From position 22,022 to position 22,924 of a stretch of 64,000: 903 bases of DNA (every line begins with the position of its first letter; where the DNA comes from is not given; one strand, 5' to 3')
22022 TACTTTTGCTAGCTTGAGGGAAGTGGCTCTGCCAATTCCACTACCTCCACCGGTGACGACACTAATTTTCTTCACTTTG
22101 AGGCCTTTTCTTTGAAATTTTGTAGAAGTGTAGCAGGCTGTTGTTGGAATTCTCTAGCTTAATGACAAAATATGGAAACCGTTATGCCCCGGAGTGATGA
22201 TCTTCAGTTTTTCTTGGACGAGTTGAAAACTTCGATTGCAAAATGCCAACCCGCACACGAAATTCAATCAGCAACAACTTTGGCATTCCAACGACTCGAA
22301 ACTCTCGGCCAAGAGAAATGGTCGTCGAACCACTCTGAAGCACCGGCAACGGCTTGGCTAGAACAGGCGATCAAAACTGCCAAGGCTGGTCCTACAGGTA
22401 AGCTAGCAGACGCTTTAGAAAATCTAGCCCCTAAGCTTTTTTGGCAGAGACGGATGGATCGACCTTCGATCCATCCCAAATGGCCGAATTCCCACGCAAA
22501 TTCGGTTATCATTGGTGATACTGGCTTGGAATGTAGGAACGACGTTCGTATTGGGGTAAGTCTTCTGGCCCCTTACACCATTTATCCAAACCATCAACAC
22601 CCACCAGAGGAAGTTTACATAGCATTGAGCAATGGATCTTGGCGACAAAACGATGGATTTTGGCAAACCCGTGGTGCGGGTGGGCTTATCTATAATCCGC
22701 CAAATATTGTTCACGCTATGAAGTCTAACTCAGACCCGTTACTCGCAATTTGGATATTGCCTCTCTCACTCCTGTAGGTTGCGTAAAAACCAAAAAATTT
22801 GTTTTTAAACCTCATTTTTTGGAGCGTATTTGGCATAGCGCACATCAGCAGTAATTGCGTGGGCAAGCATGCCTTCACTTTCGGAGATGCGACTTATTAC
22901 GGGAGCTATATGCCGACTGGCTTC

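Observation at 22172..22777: Cupin protein carrying the DddK/DddW/DddQ-type metal and Tyr motif: candidate DMSP lyase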

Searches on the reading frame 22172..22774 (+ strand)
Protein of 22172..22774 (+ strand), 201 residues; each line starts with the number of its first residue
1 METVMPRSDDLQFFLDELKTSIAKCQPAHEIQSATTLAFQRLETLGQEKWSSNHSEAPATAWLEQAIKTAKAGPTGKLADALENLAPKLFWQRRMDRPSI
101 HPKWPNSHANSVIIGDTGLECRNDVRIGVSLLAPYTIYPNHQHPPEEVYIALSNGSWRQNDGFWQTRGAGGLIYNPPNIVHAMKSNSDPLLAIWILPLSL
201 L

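Call 4: search_protein_families(library=pfam, proteins=[window:22172-22774:+], max_evalue=1)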
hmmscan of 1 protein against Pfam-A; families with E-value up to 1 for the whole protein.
window:22172-22774:+ (201 aa): 3 families
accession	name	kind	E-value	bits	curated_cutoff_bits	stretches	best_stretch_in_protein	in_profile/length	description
PF16867.11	DMSP_lyase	-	2.7e-41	141.5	27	1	39-192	10-162/162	Dimethlysulfonioproprionate lyase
PF07883.17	Cupin_2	-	0.00097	19.2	27.2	1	132-195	5-69/70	Cupin domain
PF12973.13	Cupin_7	-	0.061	13.6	27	1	133-183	41-87/105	ChrR Cupin-like domain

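Call 5: search_protein_families(library=ncbifam, proteins=[window:22172-22774:+], max_evalue=1)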
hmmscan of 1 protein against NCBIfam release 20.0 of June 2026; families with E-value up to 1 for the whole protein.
window:22172-22774:+ (201 aa): 0 families

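Call 6: search_solved_structures(query=window:22172-22774:+, max_evalue=10, show_alignments=3)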
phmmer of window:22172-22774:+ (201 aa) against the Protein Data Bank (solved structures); distinct sequences matched with E-value up to 10: 14.
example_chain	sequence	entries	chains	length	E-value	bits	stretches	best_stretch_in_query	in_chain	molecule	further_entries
6a55_A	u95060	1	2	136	4.6e-05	26.2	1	116-198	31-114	Novel protein with potential Cupin domain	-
6a53_A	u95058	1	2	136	4.6e-05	26.2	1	116-198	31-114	Novel protein with potential Cupin domain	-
4b29_A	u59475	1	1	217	4.6e-05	26.2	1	76-193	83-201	DIMETHYLSULFONIOPROPIONATE LYASE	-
4la2_A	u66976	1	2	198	4.7e-05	26.2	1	58-193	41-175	Dimethylsulphoniopropionate (DMSP) lyase DddQ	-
5jso_A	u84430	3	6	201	4.9e-05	26.1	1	58-193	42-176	Dimethlysulfonioproprionate lyase DddQ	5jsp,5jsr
5tfz_A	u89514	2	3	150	5.3e-05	26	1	116-198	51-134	dimethylsulfoniopropionate lyase DddK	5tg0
5cu1_A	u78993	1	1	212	0.00041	23.1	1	112-194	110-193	DMSP lyase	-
6a54_A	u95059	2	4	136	0.00074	22.3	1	116-198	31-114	Novel protein with potential Cupin domain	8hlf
4la3_A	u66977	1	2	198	0.00086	22.1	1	58-193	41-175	Dimethylsulphoniopropionate (DMSP) lyase DddQ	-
4rd7_A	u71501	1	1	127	0.21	14.3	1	132-190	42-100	Cupin 2 conserved barrel domain protein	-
3zg4_A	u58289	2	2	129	0.24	14.1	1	134-182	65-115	ERFK/YBIS/YCFS/YNHG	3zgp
6fj1_A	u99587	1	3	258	0.52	13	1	133-182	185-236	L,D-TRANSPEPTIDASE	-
1zat_A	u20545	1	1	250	0.79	12.4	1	134-182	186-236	L,D-transpeptidase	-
2hkl_A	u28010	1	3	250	1.2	11.8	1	134-182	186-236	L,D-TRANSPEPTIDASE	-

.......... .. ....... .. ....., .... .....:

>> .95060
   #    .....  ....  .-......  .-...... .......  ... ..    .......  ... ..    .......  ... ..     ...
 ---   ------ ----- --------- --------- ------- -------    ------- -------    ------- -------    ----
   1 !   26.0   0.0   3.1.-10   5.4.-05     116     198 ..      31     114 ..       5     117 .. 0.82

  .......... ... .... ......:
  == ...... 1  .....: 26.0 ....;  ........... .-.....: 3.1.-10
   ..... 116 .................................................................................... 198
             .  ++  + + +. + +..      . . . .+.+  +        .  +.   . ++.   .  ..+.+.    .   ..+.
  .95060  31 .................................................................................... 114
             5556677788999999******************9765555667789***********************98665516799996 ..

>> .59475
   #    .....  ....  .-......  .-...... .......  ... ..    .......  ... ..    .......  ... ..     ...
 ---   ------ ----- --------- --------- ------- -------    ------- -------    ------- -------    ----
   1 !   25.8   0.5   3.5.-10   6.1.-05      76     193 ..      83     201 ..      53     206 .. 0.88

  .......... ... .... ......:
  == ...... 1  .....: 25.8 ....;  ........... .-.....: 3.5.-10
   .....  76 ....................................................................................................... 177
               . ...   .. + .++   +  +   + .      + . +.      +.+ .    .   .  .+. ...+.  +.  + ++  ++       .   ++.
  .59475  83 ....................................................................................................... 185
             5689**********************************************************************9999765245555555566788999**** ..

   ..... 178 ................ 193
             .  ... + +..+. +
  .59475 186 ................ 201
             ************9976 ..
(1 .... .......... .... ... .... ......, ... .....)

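Call 7: find_homologous_proteins(query=window:22172-22774:+)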
Query window:22172-22774:+ (201 aa): 23 proteins with E <= 0.001 among 333 candidates.
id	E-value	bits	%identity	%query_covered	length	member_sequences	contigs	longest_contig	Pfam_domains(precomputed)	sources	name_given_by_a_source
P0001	2.6e-130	450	99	98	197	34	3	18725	PF16867.12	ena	-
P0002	1.7e-81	291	65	99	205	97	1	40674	PF16867.12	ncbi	-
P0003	1.2e-54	203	51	96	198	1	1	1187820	PF16867.12,PF07883.18,PF12973.14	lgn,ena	-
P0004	1.4e-53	199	54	97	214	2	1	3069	PF16867.12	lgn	-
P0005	7.3e-49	184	52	97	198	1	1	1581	PF16867.12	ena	-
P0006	2.6e-48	182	63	57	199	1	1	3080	PF16867.12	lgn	-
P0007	3.9e-44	169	44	95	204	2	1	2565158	PF16867.12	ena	-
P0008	2.3e-43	166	46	95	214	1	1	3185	PF16867.12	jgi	jgi:quercetin dioxygenase-like cupin family protein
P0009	8.8e-43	164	45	95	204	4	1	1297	PF16867.12,PF07883.18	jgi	jgi:quercetin dioxygenase-like cupin family protein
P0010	4.2e-42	162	44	95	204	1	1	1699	PF16867.12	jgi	jgi:quercetin dioxygenase-like cupin family protein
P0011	6.0e-41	158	45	95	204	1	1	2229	PF16867.12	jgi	jgi:Dimethlysulfonioproprionate lyase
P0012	3.0e-40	156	44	95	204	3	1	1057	PF16867.12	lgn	-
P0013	3.3e-40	156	48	79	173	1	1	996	PF16867.12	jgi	jgi:quercetin dioxygenase-like cupin family protein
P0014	6.0e-40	155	57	62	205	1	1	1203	PF16867.12,PF07883.18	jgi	jgi:quercetin dioxygenase-like cupin family protein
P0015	1.3e-39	154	44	95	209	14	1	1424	PF16867.12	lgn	-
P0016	2.5e-36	143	52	70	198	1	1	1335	PF16867.12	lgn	-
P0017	1.3e-34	138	43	97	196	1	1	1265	PF16867.12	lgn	-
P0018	1.7e-33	134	41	97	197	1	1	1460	PF16867.12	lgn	-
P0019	2.0e-33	134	42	96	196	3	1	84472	PF16867.12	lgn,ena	-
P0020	6.8e-31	125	40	95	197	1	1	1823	PF16867.12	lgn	-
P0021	5.5e-30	122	50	62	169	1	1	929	PF16867.12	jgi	jgi:hypothetical protein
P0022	1.5e-22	98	42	60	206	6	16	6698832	PF16867.12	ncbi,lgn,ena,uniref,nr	ncbi:dimethylsulfoniopropionate lyase [Pseudomonas corrugata]|uniref:Uncharacterized protein n=2 Tax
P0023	8.5e-7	47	43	29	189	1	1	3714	PF16867.12,PF02311.26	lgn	-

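Call 11: search_solved_structures(query=A1, max_evalue=1, show_alignments=5)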
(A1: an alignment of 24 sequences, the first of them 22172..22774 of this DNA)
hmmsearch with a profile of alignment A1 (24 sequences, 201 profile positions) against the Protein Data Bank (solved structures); distinct sequences matched with E-value up to 1: 20.
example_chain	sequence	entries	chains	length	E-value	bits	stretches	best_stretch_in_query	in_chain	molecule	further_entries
5cu1_A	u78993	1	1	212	9.1e-16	61.5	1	71-197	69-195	DMSP lyase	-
4b29_A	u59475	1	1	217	2e-15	60.4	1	35-196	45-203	DIMETHYLSULFONIOPROPIONATE LYASE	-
5jso_A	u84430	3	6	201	1.5e-08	37.9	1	39-198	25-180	Dimethlysulfonioproprionate lyase DddQ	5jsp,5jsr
4la2_A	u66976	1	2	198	1.6e-08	37.9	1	40-198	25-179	Dimethylsulphoniopropionate (DMSP) lyase DddQ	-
4la3_A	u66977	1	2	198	1.4e-06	31.5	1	40-198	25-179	Dimethylsulphoniopropionate (DMSP) lyase DddQ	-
6a55_A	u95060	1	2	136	0.0032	20.6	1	122-194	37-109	Novel protein with potential Cupin domain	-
6a53_A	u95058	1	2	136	0.0032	20.6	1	122-194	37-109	Novel protein with potential Cupin domain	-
5tfz_A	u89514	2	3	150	0.0041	20.2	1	122-194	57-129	dimethylsulfoniopropionate lyase DddK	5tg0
5xkx_A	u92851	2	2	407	0.005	19.9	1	126-156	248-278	Uncharacterized protein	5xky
3ebr_A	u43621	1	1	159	0.064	16.3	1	135-185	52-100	uncharacterized RmlC-like cupin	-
3msu_A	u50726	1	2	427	0.094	15.8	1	33-119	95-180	Citrate synthase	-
7bqr_A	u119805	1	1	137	0.16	15.1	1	6-79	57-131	Mussoc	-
6a54_A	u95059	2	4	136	0.24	14.5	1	122-194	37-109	Novel protein with potential Cupin domain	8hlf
5y4k_A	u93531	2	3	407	0.29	14.2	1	126-156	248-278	DMSP lyase DddY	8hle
4fah_A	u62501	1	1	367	0.48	13.5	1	119-190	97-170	Gentisate 1,2-dioxygenase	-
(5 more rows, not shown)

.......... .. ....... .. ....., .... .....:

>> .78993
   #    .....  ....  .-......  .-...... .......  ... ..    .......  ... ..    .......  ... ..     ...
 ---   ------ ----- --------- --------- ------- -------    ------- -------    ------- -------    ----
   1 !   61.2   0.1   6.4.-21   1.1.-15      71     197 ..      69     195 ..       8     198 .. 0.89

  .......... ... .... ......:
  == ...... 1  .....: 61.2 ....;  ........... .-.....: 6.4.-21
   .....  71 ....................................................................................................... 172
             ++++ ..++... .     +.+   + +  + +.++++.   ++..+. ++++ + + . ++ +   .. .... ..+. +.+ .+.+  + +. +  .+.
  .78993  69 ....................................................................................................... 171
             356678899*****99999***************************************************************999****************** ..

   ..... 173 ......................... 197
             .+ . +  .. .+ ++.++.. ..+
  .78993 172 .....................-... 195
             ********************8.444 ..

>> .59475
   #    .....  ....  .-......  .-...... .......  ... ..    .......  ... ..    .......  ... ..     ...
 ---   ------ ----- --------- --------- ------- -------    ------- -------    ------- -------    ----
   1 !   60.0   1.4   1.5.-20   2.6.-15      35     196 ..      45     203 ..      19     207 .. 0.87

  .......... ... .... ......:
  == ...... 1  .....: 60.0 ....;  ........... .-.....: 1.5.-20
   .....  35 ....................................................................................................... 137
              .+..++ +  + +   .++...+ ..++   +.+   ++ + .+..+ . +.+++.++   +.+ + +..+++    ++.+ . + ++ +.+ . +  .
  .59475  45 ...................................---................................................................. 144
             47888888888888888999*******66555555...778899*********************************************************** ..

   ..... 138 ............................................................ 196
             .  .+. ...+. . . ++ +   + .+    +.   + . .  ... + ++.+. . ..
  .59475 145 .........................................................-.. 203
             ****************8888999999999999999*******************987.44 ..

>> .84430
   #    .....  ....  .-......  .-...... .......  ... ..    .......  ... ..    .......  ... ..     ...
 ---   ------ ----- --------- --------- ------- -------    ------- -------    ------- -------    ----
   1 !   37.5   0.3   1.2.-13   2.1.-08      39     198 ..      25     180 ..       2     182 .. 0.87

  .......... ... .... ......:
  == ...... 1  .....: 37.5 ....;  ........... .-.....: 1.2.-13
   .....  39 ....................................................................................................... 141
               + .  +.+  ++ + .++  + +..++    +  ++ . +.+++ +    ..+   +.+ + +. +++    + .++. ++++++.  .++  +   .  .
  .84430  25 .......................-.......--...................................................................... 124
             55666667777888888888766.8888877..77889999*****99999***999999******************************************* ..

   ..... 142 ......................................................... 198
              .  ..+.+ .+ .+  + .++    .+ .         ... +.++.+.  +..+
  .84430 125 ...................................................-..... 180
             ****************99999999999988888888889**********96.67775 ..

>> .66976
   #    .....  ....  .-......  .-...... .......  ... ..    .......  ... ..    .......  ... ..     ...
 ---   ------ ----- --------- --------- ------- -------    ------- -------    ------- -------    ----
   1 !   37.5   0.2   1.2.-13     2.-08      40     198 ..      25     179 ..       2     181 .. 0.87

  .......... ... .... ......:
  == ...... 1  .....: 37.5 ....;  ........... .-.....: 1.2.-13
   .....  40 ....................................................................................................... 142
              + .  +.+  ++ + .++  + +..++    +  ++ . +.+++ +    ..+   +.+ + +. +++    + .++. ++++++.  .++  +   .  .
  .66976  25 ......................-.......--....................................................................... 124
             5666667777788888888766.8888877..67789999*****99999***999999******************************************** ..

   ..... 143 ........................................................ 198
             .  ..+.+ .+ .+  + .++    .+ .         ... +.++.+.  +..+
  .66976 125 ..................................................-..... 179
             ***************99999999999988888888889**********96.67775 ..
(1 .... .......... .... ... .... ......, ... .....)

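Call 12: find_related_loci(query=A1, collection=genome_contigs, flank=10000)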
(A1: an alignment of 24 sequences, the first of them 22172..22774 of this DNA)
Query A1 (201 aa) in genome_contigs; peptide patterns used: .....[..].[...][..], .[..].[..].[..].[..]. (x = any residue, [..] = any of these).
202 stretches matched a pattern; 196 encode a relative of the query (tblastn E <= 1e-3); the best 80 are kept; 80 distinct loci.
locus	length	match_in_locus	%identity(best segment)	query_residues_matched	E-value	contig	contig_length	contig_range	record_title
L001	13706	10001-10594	65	1-198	1e-85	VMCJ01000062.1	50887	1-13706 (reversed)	MAG: Rhodospirillales bacterium isolate 4_1 c_000000000113, whole genome shotgun sequence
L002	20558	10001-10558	64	13-198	6e-78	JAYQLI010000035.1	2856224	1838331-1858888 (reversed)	MAG: Rhodospirillales bacterium isolate SD4486_NP_metabta_bins_sspec.tsv.216_sub contig_7716_pilon, whole genome shotgun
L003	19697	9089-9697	53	4-199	3e-57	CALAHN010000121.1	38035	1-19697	MAG TPA_asm: uncultured Alphaproteobacteria bacterium isolate ERR2206770_bin.103_CONCOCT_v1.1_MAG genome assembly, conti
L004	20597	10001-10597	49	2-199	8e-55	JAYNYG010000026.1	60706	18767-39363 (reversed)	MAG: Alphaproteobacteria bacterium isolate 139558_S160_concoct_bins.tsv.071_sub NODE_310_length_60706_cov_6.451880, whol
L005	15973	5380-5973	51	1-198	3e-53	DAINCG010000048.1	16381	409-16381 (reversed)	MAG TPA_asm: Pseudomonadota bacterium isolate CTOTU39385 NODE_516_length_16381_cov_2.552187, whole genome shotgun sequen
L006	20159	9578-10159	49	7-199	1e-51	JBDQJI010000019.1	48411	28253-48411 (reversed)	MAG: Alphaproteobacteria bacterium isolate SFB_27D_19Dec05_100_63 k141_1847149_length_48411_cov_41.2430, whole genome sh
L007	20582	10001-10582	48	7-199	1e-51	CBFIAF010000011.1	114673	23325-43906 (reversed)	MAG: Alphaproteobacteria bacterium isolate Co_bin_507_permissive genome assembly, contig: Co_bin_507_permissive_c11, who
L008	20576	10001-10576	49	7-197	6e-51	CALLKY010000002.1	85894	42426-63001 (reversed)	MAG: uncultured Alphaproteobacteria bacterium isolate S4_Bin_METABAT__173_1 genome assembly, contig: c_000002704600, who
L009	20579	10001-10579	46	6-196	6e-50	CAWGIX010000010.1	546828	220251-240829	MAG: uncultured proteobacterium isolate MFD09603.bin.2.68 genome assembly, contig: contig_40162, whole genome shotgun se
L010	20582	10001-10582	46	6-196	1e-48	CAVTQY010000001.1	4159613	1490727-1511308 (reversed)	MAG: uncultured proteobacterium isolate MFD09603.bin.1.8 genome assembly, contig: contig_421, whole genome shotgun seque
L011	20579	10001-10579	45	7-196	1e-48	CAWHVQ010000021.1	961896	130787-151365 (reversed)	MAG: uncultured Alphaproteobacteria bacterium isolate MFD04463.bin.2.77 genome assembly, contig: contig_7751, whole geno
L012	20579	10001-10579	45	7-196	2e-47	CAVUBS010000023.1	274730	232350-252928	MAG: uncultured Alphaproteobacteria bacterium isolate MFD05841.bin.2.163 genome assembly, contig: contig_6412, whole gen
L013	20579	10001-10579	45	7-196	2e-47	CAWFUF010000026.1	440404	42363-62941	MAG: uncultured Alphaproteobacteria bacterium isolate MFD00731.bin.1.74 genome assembly, contig: contig_76994, whole gen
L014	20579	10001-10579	45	7-196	3e-47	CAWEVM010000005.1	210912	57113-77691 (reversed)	MAG: uncultured Alphaproteobacteria bacterium isolate MFD05521.bin.1.2 genome assembly, contig: contig_22963, whole geno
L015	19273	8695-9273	45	7-196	2e-47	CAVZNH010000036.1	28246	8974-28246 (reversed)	MAG: uncultured Alphaproteobacteria bacterium isolate MFD01872.bin.2.285 genome assembly, contig: contig_186005, whole g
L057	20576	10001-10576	40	7-197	3e-39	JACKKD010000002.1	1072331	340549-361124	MAG: Rhodobacteraceae bacterium isolate HK-STAS-PROT-56 HK-STAS-PROT-56_2, whole genome shotgun sequence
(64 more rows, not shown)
